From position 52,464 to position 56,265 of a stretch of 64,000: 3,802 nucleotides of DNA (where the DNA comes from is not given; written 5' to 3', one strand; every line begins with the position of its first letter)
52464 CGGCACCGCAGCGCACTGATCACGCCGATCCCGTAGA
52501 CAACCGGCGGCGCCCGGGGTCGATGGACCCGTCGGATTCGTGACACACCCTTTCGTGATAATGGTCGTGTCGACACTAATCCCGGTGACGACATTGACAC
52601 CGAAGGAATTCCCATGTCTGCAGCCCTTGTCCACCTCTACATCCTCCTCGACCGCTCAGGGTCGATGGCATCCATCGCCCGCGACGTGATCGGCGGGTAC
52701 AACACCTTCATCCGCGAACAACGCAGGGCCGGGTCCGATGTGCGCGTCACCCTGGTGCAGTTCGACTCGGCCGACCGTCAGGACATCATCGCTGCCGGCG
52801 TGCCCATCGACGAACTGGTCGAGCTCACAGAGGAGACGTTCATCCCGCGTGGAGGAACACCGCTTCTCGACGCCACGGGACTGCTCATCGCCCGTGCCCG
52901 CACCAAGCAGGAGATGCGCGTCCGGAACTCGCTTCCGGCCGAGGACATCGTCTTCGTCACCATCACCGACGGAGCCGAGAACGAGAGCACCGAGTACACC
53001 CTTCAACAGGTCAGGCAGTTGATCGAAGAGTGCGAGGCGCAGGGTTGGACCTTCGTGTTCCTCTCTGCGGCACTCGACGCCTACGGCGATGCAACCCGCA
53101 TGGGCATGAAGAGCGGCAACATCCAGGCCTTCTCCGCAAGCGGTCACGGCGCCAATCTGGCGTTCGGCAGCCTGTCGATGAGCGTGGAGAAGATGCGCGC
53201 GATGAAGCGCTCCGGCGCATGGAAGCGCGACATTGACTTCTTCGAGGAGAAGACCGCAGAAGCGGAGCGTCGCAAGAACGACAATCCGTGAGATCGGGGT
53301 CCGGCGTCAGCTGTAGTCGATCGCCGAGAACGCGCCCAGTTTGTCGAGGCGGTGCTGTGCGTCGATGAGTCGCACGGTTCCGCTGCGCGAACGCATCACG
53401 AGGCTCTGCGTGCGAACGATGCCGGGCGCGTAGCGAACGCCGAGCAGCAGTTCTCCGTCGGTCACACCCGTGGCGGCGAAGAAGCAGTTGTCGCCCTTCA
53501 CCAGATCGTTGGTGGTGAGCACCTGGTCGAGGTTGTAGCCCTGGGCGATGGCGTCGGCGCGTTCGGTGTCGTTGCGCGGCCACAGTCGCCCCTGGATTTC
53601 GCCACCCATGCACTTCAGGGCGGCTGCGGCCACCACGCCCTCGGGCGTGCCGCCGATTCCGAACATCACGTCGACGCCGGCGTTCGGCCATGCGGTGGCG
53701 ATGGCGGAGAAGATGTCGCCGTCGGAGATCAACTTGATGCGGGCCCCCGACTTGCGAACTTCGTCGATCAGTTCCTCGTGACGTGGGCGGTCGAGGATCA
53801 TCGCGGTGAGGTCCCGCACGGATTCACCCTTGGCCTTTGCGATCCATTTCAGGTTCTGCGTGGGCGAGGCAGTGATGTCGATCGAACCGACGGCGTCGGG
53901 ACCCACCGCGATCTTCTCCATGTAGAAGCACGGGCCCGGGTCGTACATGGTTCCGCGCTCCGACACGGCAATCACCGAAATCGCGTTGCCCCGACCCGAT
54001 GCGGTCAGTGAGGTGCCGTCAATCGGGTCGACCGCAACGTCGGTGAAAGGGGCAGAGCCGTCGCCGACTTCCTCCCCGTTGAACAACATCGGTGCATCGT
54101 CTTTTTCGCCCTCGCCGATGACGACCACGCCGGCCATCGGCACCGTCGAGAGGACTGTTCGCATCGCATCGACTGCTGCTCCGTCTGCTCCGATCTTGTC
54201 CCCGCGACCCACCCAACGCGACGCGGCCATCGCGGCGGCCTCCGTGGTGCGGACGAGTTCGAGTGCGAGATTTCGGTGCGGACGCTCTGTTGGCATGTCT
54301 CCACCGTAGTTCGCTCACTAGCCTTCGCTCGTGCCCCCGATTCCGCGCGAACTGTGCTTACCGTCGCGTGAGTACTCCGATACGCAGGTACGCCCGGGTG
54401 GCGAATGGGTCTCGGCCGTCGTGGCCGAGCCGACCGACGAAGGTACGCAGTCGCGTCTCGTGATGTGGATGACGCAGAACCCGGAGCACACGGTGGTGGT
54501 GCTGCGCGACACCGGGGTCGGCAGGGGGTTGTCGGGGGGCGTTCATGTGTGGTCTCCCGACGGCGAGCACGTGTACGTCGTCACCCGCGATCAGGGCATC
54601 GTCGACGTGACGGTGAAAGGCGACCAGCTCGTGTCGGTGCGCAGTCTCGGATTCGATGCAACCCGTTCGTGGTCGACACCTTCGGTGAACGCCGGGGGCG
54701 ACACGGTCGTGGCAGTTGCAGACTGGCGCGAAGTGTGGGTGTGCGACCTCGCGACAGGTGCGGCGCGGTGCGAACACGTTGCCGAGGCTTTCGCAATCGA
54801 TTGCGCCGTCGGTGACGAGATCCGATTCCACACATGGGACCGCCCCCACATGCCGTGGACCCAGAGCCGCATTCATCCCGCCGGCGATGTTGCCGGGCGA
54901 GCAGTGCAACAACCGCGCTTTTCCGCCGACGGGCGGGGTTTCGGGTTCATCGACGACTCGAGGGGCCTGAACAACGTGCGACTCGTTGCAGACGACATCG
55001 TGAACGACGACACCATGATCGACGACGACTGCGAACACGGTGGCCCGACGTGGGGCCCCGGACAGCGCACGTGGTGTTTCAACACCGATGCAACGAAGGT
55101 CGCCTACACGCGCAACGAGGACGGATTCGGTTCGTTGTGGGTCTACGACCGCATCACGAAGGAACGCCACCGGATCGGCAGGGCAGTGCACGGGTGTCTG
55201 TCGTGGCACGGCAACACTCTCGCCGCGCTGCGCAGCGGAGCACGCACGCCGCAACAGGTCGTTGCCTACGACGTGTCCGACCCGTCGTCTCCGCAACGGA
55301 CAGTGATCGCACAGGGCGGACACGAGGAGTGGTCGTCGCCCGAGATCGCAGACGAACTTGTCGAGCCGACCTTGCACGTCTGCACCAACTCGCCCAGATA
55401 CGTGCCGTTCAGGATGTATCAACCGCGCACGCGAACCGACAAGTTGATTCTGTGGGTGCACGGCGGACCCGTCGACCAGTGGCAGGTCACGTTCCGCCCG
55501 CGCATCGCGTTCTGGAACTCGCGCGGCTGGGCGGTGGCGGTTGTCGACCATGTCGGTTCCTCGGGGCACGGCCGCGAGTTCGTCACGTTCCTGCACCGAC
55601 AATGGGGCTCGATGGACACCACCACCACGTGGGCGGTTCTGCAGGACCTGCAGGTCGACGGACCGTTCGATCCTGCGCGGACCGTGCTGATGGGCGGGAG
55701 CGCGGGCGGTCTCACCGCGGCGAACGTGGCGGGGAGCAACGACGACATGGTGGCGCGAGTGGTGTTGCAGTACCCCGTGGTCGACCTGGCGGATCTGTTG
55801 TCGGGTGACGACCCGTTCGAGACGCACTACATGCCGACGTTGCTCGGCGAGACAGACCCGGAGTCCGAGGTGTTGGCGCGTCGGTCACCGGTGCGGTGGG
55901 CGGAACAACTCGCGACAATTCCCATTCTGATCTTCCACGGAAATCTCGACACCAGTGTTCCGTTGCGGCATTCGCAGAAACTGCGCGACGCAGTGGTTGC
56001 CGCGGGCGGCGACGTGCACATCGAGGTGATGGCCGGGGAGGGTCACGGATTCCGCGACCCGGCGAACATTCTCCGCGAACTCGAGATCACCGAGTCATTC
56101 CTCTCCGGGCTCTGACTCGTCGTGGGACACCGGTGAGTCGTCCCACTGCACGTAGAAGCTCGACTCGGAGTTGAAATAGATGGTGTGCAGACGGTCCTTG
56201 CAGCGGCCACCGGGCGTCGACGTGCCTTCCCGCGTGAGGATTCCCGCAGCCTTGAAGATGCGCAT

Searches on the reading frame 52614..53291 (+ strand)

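Call 73: search_protein_families(library=pfam, proteins=[window:52614-53291:+], max_evalue=0.01)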
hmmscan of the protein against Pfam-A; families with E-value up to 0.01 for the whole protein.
window:52614-53291:+ (225 aa): 1 family
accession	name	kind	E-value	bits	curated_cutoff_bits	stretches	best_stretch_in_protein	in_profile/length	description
PF00092.34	VWA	-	0.0043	17.7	23.8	1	8-152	2-139/174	von Willebrand factor type A domain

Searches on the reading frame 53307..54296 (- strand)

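Call 73: search_protein_families(library=pfam, proteins=[window:53307-54296:-], max_evalue=0.01)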
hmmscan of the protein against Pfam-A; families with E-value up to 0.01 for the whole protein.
window:53307-54296:- (329 aa): 1 family
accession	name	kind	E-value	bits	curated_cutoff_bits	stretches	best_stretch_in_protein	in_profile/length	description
PF03320.18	FBPase_glpX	-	1.4e-141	471.2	27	1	8-315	1-307/307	Bacterial fructose-1,6-bisphosphatase, glpX-encoded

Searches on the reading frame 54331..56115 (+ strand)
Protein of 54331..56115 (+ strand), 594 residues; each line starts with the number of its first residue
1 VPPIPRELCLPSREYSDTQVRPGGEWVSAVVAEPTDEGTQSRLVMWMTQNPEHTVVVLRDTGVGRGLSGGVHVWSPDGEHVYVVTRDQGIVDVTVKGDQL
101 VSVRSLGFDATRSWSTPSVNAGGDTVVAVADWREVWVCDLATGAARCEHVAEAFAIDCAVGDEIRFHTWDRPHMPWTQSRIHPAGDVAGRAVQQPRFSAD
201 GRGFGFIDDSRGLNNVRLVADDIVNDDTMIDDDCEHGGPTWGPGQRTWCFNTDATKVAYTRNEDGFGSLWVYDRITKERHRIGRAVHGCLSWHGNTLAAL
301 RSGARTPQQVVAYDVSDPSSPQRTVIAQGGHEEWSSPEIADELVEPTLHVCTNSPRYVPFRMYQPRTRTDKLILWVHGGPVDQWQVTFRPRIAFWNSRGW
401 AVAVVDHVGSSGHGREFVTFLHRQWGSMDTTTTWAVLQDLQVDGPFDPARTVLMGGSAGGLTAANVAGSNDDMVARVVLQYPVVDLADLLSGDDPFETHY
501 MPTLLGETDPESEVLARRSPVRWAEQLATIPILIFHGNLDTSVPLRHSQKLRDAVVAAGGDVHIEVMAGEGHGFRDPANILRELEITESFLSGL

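Call 73: search_protein_families(library=pfam, proteins=[window:54331-56115:+], max_evalue=0.01)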
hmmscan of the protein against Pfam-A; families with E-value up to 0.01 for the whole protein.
window:54331-56115:+ (594 aa): 7 families
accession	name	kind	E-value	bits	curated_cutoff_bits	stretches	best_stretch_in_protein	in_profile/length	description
PF00326.27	Peptidase_S9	-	4.4e-30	105.2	22.6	1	388-591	3-206/213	Prolyl oligopeptidase family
PF20434.5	BD-FAE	-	6e-10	39.4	26.8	1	445-553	85-213/215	BD-FAE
PF01738.24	DLH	-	2.3e-07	31.1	21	1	438-579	86-193/217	Dienelactone hydrolase family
PF12146.15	Hydrolase_4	-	6.3e-07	29.4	27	1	390-491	22-118/239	Serine aminopeptidase, S33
PF07859.19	Abhydrolase_3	-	4.4e-06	27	25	1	434-574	53-208/210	alpha/beta hydrolase fold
PF03583.20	LIP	-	1.1e-05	25.3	23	0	397-465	24-87/286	Secretory lipase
PF00561.26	Abhydrolase_1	-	0.00045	20.4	25.8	0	445-487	65-106/245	alpha/beta hydrolase fold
